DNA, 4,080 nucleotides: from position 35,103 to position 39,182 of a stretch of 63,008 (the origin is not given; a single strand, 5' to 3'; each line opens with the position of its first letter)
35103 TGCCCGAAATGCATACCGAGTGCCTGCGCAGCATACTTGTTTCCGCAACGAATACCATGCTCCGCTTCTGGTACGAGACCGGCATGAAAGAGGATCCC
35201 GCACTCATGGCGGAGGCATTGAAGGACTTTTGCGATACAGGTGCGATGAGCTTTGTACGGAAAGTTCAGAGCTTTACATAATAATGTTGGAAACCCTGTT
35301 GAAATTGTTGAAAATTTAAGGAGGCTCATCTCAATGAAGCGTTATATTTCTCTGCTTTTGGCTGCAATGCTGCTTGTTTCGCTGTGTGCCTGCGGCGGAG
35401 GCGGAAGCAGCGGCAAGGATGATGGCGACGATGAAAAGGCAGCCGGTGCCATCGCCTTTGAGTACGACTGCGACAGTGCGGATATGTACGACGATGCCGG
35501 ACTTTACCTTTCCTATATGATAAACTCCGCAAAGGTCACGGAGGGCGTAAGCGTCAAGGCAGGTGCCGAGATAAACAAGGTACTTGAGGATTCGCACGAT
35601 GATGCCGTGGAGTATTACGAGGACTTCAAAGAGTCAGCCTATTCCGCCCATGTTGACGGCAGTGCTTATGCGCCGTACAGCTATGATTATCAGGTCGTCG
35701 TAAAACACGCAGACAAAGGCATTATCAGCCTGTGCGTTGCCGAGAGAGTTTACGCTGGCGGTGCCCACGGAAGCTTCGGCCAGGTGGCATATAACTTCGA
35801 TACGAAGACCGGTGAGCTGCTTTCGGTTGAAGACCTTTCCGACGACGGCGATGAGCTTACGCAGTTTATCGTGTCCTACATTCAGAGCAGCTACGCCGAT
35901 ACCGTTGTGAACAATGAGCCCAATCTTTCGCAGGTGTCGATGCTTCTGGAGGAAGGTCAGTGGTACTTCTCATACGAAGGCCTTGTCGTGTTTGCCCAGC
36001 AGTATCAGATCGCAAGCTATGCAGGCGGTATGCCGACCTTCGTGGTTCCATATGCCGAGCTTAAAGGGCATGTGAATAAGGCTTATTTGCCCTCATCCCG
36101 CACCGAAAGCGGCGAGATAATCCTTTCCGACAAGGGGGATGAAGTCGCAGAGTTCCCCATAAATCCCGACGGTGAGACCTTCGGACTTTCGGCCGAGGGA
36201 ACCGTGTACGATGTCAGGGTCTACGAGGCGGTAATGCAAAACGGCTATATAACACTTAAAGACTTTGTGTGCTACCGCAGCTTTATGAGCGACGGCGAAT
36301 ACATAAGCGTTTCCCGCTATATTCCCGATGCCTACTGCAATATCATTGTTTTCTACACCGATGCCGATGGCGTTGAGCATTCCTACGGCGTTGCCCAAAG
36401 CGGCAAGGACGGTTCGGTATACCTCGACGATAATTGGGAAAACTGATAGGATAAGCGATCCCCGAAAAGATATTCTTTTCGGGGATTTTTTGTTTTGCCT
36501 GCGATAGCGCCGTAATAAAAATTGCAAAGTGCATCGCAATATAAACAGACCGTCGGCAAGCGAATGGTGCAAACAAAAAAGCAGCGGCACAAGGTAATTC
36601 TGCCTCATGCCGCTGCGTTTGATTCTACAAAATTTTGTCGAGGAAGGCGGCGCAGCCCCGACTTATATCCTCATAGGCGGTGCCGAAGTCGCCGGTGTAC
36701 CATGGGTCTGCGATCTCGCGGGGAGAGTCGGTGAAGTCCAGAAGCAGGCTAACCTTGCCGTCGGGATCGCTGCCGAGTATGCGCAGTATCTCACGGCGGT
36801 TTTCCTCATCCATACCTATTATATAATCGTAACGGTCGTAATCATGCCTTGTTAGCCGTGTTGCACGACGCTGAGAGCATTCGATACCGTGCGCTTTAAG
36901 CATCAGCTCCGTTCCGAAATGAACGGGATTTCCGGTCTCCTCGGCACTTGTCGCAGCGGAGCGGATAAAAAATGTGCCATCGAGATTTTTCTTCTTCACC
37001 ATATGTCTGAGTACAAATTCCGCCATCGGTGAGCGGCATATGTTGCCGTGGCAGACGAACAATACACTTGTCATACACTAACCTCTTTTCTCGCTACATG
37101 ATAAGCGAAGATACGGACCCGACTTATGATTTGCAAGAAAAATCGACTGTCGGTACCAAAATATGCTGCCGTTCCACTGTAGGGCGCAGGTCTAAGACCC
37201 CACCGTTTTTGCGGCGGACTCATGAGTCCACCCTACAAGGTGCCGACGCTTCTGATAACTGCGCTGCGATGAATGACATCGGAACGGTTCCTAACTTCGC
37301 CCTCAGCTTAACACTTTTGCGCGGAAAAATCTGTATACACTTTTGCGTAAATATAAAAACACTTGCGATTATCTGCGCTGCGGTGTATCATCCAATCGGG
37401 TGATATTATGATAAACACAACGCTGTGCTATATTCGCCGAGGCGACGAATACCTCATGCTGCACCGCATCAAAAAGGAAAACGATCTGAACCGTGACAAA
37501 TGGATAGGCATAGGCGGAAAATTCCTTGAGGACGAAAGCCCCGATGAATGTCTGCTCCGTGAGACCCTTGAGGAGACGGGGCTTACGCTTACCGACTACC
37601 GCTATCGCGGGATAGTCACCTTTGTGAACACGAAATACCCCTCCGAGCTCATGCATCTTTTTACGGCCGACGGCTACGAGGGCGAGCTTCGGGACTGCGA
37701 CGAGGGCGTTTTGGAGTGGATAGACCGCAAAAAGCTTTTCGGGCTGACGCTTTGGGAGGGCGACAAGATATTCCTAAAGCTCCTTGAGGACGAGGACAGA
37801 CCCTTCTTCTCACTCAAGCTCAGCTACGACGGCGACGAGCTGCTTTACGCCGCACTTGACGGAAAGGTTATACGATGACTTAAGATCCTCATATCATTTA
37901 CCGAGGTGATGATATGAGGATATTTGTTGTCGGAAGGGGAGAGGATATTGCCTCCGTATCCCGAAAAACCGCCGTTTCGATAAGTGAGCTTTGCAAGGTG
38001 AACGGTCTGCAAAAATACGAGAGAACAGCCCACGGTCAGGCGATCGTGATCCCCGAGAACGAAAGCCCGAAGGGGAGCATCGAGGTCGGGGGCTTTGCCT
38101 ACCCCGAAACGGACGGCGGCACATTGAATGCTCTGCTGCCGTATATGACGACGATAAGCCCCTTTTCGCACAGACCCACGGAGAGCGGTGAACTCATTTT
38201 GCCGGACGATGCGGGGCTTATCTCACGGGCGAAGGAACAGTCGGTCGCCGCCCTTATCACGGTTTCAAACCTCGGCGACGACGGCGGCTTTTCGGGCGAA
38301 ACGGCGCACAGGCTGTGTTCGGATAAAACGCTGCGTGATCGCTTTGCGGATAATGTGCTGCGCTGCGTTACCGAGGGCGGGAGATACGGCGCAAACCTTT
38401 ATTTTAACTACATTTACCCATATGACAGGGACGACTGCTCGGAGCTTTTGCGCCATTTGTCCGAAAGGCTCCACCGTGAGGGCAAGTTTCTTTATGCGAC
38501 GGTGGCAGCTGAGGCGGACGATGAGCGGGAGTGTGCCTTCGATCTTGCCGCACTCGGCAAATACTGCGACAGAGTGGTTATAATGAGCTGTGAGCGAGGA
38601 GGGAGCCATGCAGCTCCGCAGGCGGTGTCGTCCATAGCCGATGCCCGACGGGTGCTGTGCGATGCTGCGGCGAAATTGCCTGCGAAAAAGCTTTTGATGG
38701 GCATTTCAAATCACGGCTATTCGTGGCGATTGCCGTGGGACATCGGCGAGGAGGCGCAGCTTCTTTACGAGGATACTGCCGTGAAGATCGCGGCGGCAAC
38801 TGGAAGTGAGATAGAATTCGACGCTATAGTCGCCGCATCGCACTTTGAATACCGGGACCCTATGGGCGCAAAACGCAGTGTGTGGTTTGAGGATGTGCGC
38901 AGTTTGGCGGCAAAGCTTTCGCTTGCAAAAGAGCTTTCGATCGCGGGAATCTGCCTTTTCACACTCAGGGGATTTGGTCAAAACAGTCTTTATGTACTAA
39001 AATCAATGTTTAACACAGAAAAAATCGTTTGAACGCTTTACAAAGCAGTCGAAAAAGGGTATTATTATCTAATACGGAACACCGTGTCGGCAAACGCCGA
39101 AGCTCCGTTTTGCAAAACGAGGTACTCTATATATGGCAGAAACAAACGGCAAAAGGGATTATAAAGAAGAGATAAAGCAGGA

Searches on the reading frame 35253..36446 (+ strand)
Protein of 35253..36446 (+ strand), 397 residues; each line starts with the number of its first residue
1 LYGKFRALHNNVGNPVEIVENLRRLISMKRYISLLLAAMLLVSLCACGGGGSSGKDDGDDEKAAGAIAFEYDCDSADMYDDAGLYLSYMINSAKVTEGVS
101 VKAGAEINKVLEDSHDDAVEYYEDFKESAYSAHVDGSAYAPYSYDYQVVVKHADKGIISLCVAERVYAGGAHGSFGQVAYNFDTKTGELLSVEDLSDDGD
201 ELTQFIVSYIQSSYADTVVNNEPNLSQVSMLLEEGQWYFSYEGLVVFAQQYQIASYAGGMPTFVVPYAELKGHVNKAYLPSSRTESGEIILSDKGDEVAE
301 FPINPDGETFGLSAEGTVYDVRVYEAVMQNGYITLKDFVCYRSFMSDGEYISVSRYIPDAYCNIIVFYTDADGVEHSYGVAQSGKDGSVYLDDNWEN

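Call 41: search_protein_families(library=pfam, proteins=[window:35253-36446:+], max_evalue=0.00001)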
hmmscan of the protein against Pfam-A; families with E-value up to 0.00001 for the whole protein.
window:35253-36446:+ (397 aa): 2 families
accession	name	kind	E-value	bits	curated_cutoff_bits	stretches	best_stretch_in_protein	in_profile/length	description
PF11738.13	DUF3298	-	1.6e-09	39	24.1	1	195-268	3-84/84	Protein of unknown function (DUF3298)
PF13739.11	PdaC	-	1.9e-09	39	29.1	1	86-174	8-94/95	Deacetylase PdaC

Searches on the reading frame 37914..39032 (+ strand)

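Call 41: search_protein_families(library=pfam, proteins=[window:37914-39032:+], max_evalue=0.00001)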
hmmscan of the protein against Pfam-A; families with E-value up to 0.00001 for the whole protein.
window:37914-39032:+ (372 aa): 1 family
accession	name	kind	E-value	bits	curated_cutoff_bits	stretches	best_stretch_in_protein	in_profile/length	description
PF00704.34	Glyco_hydro_18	-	6.3e-17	62.6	29.6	1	132-351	81-314/317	Glycosyl hydrolases family 18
